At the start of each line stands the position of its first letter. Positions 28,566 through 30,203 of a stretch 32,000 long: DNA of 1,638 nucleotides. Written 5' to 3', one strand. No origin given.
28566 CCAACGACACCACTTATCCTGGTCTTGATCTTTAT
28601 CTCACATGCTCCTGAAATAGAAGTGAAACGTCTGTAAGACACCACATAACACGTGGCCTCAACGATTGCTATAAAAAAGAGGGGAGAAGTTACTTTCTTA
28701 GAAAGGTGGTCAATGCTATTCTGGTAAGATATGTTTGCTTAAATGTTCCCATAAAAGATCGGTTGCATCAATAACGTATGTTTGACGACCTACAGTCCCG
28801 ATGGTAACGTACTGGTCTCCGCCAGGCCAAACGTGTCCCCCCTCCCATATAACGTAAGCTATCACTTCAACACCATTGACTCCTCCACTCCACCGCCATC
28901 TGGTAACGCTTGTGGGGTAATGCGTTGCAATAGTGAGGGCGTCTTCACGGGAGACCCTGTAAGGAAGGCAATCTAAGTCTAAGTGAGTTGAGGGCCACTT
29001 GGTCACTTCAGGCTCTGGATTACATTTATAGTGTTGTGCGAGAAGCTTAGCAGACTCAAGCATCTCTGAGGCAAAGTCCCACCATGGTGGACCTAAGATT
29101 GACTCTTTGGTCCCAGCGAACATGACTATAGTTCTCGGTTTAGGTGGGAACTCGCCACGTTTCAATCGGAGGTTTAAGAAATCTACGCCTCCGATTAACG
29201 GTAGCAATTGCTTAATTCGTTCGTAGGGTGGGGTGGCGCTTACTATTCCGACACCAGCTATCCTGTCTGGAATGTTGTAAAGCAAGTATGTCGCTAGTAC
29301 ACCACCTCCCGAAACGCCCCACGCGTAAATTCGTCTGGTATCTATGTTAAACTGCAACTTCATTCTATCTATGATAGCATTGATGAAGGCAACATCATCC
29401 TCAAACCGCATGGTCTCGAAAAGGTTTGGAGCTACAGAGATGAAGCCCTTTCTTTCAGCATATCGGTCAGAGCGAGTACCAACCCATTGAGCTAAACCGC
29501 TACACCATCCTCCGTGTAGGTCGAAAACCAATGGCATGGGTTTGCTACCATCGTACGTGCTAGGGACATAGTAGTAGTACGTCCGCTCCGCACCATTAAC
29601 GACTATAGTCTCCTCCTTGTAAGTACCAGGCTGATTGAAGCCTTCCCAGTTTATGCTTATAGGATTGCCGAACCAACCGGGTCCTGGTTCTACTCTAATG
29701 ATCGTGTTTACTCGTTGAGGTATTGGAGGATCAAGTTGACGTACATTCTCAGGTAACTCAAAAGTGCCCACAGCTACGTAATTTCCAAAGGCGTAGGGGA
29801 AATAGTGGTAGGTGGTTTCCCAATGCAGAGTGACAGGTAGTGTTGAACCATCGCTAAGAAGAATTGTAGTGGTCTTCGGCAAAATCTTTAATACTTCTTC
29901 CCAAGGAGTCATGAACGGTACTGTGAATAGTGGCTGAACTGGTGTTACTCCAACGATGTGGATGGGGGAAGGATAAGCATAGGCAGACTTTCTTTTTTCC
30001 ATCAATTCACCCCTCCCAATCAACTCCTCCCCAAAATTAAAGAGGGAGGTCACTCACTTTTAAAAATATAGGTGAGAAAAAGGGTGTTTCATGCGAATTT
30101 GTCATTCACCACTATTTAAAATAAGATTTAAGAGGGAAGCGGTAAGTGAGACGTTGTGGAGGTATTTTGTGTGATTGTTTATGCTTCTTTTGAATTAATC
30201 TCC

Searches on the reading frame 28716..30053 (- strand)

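Call 23: search_protein_families(library=pfam, proteins=[window:28716-30053:-], max_evalue=0.001)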
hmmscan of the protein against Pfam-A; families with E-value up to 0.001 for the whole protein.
window:28716-30053:- (445 aa): 2 families
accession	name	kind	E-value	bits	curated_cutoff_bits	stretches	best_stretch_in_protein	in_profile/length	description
PF07532.17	Big_4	-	0.00082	19.3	22.1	0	57-97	15-55/59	Bacterial Ig-like domain (group 4)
PF10503.15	Esterase_PHB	-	0.00095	18.9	23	0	160-273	4-130/219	Esterase PHB depolymerase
